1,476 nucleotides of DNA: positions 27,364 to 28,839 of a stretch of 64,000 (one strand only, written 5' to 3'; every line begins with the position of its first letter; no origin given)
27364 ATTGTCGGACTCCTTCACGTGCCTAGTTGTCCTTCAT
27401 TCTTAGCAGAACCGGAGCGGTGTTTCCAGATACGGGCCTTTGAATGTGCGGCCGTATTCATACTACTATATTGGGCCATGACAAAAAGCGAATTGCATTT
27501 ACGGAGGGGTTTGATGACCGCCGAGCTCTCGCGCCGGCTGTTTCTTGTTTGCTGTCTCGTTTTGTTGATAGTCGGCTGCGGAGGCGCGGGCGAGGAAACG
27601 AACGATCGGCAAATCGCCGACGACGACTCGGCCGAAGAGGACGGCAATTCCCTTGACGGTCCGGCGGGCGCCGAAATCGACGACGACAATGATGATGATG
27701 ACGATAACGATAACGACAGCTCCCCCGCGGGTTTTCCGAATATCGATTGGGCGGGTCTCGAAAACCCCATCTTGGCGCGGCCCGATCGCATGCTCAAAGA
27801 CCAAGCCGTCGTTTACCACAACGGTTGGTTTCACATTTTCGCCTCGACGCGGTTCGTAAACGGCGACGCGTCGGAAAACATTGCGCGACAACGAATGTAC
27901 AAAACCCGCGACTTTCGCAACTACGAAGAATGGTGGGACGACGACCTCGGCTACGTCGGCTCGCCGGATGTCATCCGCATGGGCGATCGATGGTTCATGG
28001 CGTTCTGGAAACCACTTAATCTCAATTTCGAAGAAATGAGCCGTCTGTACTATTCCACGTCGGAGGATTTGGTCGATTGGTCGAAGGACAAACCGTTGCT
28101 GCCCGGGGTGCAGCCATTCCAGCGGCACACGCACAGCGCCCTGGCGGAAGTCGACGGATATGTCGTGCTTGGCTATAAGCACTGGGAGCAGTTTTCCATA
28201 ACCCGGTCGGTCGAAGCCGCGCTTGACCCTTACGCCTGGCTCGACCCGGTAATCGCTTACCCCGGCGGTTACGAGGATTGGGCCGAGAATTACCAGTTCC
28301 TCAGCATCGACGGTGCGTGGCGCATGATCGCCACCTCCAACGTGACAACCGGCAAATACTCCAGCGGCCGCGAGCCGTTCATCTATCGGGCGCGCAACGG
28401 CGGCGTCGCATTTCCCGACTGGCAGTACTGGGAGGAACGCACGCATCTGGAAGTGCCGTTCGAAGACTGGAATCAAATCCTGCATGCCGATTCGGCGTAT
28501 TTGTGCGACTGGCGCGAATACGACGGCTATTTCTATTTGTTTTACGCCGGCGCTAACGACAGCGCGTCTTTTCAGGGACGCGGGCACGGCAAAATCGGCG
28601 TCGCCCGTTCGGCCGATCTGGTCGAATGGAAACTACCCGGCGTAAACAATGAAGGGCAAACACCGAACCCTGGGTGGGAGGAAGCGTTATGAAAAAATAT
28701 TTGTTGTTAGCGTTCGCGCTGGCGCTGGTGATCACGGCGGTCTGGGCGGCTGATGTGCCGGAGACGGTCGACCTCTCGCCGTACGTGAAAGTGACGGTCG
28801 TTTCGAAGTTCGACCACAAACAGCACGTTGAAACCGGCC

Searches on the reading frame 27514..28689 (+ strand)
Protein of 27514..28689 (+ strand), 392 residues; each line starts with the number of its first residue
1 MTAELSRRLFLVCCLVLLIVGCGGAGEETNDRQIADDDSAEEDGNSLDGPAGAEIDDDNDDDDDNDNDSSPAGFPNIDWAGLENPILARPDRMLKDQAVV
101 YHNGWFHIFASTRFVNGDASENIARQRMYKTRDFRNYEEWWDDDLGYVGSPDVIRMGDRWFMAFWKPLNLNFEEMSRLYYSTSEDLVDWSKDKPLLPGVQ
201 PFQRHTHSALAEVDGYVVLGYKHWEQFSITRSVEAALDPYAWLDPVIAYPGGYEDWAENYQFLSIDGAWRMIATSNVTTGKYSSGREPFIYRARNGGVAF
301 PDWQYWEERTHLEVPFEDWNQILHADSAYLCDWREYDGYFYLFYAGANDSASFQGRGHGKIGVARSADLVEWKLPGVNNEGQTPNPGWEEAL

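Call 3: search_protein_families(library=pfam, proteins=[window:27514-28689:+], max_evalue=0.01)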
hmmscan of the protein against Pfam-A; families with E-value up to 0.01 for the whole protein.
window:27514-28689:+ (392 aa): 0 families

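Call 6: find_homologous_proteins(query=window:27514-28689:+, max_evalue=0.001)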
Query window:27514-28689:+ (392 aa): 113 proteins with E <= 0.001 among 6938 candidates.
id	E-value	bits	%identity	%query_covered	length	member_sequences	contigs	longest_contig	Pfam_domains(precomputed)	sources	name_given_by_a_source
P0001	1.8e-276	935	100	100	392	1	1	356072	-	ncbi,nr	ncbi:MAG: hypothetical protein P9L99_15885 [Candidatus Lernaella stagnicola]|nr:hypothetical protein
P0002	5.5e-96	340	52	77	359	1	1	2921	-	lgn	-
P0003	8.0e-96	340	50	78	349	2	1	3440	PF04616.21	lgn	-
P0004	5.3e-93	331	49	78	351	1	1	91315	-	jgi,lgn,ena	-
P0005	1.8e-90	322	50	77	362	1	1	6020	-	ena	-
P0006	4.8e-90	321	52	77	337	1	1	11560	-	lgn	-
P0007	2.3e-86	309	49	79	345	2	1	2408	-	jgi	jgi:hypothetical protein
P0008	7.5e-86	307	48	78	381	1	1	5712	-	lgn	-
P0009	3.9e-85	305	47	77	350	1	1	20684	-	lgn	-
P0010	4.8e-85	304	48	76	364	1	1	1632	-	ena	-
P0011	2.0e-84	302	49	77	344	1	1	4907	-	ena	-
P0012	3.4e-84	302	47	77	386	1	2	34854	PF04616.21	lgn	-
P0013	3.5e-84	302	51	77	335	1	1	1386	-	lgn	-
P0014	3.0e-83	299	48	77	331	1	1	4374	PF04616.21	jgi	jgi:hypothetical protein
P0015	3.0e-83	299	50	77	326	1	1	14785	-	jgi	-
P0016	1.0e-82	297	43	88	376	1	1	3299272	-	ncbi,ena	-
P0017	1.4e-82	296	50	77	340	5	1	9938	PF04616.21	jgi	-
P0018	5.0e-82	294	46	80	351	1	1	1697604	-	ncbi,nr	ncbi:MAG: hypothetical protein KatS3mg076_1506 [Candidatus Binatia bacterium]|nr:MAG: hypothetical p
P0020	5.3e-82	294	49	77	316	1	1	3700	PF04616.21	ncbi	-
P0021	5.5e-82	294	47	77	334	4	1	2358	PF00251.27,PF04616.21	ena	-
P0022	1.8e-80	289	49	77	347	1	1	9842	PF04616.21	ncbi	-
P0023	1.5e-79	286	47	78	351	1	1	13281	PF04616.21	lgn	-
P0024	3.5e-79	285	48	77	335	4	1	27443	PF04616.21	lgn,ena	-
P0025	5.2e-79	285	48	77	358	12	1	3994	PF04616.21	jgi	jgi:hypothetical protein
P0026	5.6e-79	284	48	77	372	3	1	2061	PF04616.21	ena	-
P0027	1.3e-78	283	49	77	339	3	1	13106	PF04616.21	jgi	-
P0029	7.0e-75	271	47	73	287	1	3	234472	PF04616.21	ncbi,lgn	-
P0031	4.2e-74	268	47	79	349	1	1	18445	PF04616.21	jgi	jgi:hypothetical protein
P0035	1.8e-72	263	45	77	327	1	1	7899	PF04616.21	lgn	-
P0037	5.2e-72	261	47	78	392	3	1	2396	PF04616.21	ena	-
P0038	1.2e-71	260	42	83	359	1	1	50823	PF04616.21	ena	-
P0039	1.9e-71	260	47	77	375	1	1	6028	PF04616.21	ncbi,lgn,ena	-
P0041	1.6e-69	253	45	77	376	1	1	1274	PF04616.21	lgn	-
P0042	1.1e-68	251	43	77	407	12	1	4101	PF04616.21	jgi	jgi:hypothetical protein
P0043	2.1e-68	250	42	78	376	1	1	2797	PF04616.21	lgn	-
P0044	2.9e-67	246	42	78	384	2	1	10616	PF04616.21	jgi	jgi:hypothetical protein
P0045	3.5e-66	242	44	77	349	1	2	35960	PF22847.3,PF04616.21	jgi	jgi:hypothetical protein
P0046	6.9e-66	241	42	77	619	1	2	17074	-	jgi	jgi:hypothetical protein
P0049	3.3e-64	236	43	78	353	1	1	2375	PF04616.21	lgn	-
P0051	3.4e-63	232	41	77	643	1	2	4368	PF04616.21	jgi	jgi:hypothetical protein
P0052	4.1e-63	232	41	77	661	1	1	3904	-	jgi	jgi:hypothetical protein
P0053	4.5e-63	232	41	79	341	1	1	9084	PF04616.21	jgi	jgi:hypothetical protein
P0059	6.2e-57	212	35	94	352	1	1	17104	PF04616.21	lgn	-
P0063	1.4e-54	204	40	77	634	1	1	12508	PF04616.21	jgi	jgi:hypothetical protein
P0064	5.9e-54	202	39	78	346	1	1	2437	PF04616.21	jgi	-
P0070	2.5e-38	151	36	78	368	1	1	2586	PF04616.21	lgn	-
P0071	3.0e-37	147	34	77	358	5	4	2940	PF04616.21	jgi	jgi:hypothetical protein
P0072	3.5e-37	147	34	78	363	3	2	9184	PF04616.21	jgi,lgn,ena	-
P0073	1.2e-36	145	35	77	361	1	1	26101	PF04616.21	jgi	jgi:hypothetical protein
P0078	3.6e-34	137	36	77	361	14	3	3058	PF04616.21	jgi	jgi:hypothetical protein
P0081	4.5e-33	133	34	73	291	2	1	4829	PF04616.21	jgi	jgi:hypothetical protein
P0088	1.9e-29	121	31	79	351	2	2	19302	PF04616.21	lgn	-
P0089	5.7e-29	120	31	79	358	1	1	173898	PF04616.21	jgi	jgi:hypothetical protein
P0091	5.1e-28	117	32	76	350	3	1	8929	PF04616.21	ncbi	-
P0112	7.2e-20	90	29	72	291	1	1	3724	PF04616.21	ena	-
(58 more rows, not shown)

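Call 7: search_solved_structures(query=window:27514-28689:+, max_evalue=10, show_alignments=2)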
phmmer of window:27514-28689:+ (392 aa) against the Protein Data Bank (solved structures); distinct sequences matched with E-value up to 10: 2.
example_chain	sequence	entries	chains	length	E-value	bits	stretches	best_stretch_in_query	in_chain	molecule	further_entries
3kgz_A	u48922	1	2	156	0.38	13.1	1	311-366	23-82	Cupin 2 conserved barrel domain protein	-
3d6x_A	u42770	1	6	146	1.3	11.3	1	62-119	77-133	(3R)-hydroxymyristoyl-[acyl-carrier-protein] dehydratase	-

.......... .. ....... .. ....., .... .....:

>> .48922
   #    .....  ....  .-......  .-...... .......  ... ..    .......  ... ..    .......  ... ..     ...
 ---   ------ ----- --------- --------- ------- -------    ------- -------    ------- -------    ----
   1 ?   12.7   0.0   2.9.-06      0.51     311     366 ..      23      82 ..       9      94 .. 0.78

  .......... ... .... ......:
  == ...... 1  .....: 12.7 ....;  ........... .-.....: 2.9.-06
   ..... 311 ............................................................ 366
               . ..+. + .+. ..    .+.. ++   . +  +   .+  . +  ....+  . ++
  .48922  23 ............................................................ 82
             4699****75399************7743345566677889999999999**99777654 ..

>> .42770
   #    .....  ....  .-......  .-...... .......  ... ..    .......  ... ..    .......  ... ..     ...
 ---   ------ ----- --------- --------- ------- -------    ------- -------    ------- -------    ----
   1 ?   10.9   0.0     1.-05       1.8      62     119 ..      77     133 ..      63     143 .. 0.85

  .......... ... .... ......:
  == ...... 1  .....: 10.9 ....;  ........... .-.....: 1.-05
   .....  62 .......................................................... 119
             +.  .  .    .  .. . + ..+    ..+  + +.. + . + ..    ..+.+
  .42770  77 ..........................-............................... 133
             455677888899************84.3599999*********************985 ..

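Call 8: search_protein_families(library=ncbifam, proteins=[window:27514-28689:+], max_evalue=1)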
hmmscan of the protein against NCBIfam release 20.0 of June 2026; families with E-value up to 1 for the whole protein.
window:27514-28689:+ (392 aa): 0 families

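Call 13: find_related_loci(query=A2, collection=genome_contigs, flank=6000)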
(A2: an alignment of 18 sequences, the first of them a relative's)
Query A2 (392 aa) in genome_contigs; peptide patterns used: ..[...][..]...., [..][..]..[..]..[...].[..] (x = any residue, [..] = any of these).
352 stretches matched a pattern; 21 encode a relative of the query (tblastn E <= 1e-3); 21 distinct loci.
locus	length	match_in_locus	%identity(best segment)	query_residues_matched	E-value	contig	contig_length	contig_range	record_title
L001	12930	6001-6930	51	77-376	2e-93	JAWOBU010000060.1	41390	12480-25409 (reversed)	MAG: bacterium isolate BLK3-3.bin.239 k191_2726730, whole genome shotgun sequence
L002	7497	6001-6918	50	75-376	7e-87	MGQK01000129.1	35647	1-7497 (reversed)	MAG: Deltaproteobacteria bacterium RBG_13_61_14 RBG_13_scaffold_927, whole genome shotgun sequence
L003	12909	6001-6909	47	77-378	8e-86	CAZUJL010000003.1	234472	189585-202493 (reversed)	MAG TPA_asm: uncultured Nitrospirales bacterium isolate binchicken_co199_149 genome assembly, contig: NODE_49_length_234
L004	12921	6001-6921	48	77-376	4e-84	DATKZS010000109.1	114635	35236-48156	MAG TPA_asm: bacterium isolate SMAG_U14251 k141_1475113, whole genome shotgun sequence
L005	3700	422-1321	49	77-376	4e-84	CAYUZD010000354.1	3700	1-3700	MAG TPA_asm: uncultured Nitrospirales bacterium isolate SRP287453_co1_86 genome assembly, contig: NODE_50766_length_3700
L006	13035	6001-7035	43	31-377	1e-83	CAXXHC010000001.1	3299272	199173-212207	MAG: Myxococcota bacterium isolate df99fd88-303e-4d73-b9e8-6fd6d014d839 genome assembly, contig: contig_1, whole genome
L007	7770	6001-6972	41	75-376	4e-68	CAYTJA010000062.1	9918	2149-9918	MAG TPA_asm: uncultured Spirochaetales bacterium isolate binchicken_co165_146 genome assembly, contig: k141_1413433, who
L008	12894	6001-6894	42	75-376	6e-66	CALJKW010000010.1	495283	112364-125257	MAG TPA_asm: uncultured Myxococcales bacterium isolate SRR6227243_bin.56_CONCOCT_v1.1_MAG genome assembly, contig: ERZ79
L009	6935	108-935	45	115-376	2e-63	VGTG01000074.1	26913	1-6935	MAG: Deltaproteobacteria bacterium isolate K_DeepCast_65m_m2_035 K_DeepCast_65m_m2_035_Ga0194128_10002931, whole genome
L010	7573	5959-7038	38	28-376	9e-56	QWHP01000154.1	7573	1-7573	MAG: Actinobacteria bacterium ATB1 test_scaffold_7446, whole genome shotgun sequence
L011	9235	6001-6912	33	60-375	7e-40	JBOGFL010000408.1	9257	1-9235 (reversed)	MAG: Acidimicrobiia bacterium isolate M3-B2_metabat2.bin.34 k127_138455, whole genome shotgun sequence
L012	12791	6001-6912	34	77-376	6e-39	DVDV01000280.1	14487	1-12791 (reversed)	MAG TPA_asm: Leptolyngbyaceae cyanobacterium M33_DOE_097 k141_1511971, whole genome shotgun sequence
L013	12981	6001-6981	32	76-384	2e-38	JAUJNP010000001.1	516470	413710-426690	MAG: Acidimicrobiales bacterium isolate YX2bin34 opera_contig_26, whole genome shotgun sequence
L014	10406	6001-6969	29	72-375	2e-37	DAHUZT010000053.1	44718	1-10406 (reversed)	MAG TPA_asm: Acidimicrobiaceae bacterium isolate clean285 k141_742762, whole genome shotgun sequence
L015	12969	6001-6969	31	72-385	6e-37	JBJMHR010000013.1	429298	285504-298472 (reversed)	MAG: Actinomycetes bacterium isolate H1_18_all_fractions_metab_conc_10_67_14 k255_3366284, whole genome shotgun sequence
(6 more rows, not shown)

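Call 15: find_encoding_contigs(protein=P0001, flank=10000, max_places=3)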
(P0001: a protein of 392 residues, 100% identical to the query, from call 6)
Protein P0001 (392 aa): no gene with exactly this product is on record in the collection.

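Call 16: find_encoding_contigs(protein=P0004, flank=8000, max_places=3)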
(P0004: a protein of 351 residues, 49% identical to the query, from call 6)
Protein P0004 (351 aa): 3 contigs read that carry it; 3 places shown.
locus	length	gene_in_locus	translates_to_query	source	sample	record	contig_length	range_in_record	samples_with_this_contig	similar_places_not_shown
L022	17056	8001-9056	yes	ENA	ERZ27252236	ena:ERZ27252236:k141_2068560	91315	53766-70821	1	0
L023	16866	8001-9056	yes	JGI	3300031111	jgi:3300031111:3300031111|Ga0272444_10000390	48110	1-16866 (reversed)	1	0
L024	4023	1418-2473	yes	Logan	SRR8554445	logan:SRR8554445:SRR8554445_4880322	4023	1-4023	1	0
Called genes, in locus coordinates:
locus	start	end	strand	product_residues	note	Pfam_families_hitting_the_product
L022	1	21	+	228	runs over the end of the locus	PF01895:PhoU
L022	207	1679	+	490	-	-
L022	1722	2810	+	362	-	PF24681:Kelch_KLHDC2_KLHL20_DRC7, PF24981:Beta-prop_ATRN-LZTR1 (weak), PF13415:Beta-prop_FBX42, PF13964:Beta-prop_Calicin, PF24981:Beta-prop_ATRN-LZTR1, PF13964:Beta-prop_Calicin, PF25210:Kelch_FKB95, PF01344:Kelch_1, +4 more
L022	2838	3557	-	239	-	-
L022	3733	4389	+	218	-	-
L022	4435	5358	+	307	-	PF04463:2-thiour_desulf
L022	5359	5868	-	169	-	PF01965:DJ-1_PfpI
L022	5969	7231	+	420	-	PF03734:YkuD, PF06940:DUF1287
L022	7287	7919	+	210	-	PF01596:Methyltransf_3, PF13578:Methyltransf_24, PF13649:Methyltransf_25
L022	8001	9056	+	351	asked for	-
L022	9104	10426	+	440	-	PF02310:B12-binding, PF04055:Radical_SAM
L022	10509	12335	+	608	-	PF01055:Glyco_hydro_31_2nd, PF21365:Glyco_hydro_31_3rd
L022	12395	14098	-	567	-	PF00920:ILVD_EDD_N, PF24877:ILV_EDD_C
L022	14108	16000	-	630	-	PF02776:TPP_enzyme_N, PF00205:TPP_enzyme_M, PF02775:TPP_enzyme_C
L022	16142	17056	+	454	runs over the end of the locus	PF00875:DNA_photolyase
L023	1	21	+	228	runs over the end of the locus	PF01895:PhoU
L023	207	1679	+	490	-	-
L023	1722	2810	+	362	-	PF24681:Kelch_KLHDC2_KLHL20_DRC7, PF24981:Beta-prop_ATRN-LZTR1 (weak), PF13415:Beta-prop_FBX42, PF13964:Beta-prop_Calicin, PF24981:Beta-prop_ATRN-LZTR1, PF13964:Beta-prop_Calicin, PF25210:Kelch_FKB95, PF01344:Kelch_1, +4 more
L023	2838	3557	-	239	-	-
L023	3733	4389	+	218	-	-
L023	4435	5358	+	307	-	PF04463:2-thiour_desulf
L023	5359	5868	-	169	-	PF01965:DJ-1_PfpI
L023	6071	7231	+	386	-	PF03734:YkuD, PF06940:DUF1287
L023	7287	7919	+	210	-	PF01596:Methyltransf_3, PF13578:Methyltransf_24, PF13649:Methyltransf_25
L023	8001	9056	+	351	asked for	-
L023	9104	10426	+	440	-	PF02310:B12-binding, PF04055:Radical_SAM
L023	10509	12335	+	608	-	PF01055:Glyco_hydro_31_2nd, PF21365:Glyco_hydro_31_3rd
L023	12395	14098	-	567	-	PF00920:ILVD_EDD_N, PF24877:ILV_EDD_C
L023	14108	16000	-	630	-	PF02776:TPP_enzyme_N, PF00205:TPP_enzyme_M, PF02775:TPP_enzyme_C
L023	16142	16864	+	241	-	?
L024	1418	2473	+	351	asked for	-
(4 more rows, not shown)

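Call 18: find_related_loci(query=A2, collection=metagenome_contigs, flank=5000)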
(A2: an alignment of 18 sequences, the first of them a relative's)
Query A2 (392 aa) in metagenome_contigs; peptide patterns used: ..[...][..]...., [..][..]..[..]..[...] (x = any residue, [..] = any of these).
600 stretches matched a pattern (row limit reached: there are more); 31 encode a relative of the query (tblastn E <= 1e-3); 31 distinct loci.
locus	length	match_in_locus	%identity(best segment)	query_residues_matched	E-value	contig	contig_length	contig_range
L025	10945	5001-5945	49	75-380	4e-92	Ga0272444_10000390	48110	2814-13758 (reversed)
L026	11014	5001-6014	43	47-375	2e-79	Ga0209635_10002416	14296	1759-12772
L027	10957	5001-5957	46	75-376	2e-77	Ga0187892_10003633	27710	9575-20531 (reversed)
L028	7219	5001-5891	45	76-376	5e-77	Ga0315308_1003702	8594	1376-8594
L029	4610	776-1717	47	77-376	3e-76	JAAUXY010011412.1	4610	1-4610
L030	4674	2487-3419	46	77-376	4e-73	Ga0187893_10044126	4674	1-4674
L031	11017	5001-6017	41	62-386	4e-66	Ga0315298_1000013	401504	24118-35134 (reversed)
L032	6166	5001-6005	42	72-387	1e-65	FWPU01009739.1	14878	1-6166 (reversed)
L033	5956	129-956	45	115-376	1e-63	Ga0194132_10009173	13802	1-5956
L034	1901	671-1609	41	77-376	1e-65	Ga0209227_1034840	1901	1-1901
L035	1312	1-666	46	151-375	1e-60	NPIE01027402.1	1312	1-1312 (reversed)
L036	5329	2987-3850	39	77-376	1e-54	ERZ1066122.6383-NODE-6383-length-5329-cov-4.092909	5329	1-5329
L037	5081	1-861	42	129-386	2e-54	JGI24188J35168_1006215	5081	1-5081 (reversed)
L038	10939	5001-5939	40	77-376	8e-61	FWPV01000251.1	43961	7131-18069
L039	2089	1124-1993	37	73-376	2e-46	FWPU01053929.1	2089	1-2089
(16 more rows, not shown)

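Call 27: predict_structure(alignment_id=A1)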
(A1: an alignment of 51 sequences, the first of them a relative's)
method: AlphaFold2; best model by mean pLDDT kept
length: 392 residues; sequences in the alignment: 51
mean_pLDDT: 85.6   pTM: 0.79
mean pLDDT of the five models: 85.6, 85.4, 85.1, 84.8, 84.7
residues with pLDDT >= 90: 266; 70-90: 50; 50-70: 28; < 50: 48
segments of 3 or more residues with pLDDT < 50: 23-36, 38-52, 57-60, 68-70, 381-383, 385-392
pLDDT, mean of each block of 10 residues (from residue 1): 77 80 47 44 45 49 51 84 97 97 97 83 88 97 95 98 95 92 98 95 96 98 96 96 97 94 98 85 79 97 97 96 96 96 96 90 98 85 46 41
secondary structure, 60 per line:
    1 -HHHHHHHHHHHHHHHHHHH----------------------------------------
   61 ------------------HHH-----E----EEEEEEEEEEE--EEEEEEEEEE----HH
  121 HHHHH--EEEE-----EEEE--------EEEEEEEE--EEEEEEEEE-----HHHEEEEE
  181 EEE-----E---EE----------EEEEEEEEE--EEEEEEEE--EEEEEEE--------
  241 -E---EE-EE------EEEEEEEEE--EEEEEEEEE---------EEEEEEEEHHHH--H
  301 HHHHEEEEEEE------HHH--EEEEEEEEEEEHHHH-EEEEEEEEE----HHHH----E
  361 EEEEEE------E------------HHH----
elements in order: H2-20 E92-102 E105-114 H119-125 E128-131 E137-140 E149-156 E159-167 E176-183 E205-213 E216-223 E226-232 E257-265 E268-276 E286-293 H294-297 H300-304 E305-311 E323-333 H334-337 E339-347 H352-355 E360-366
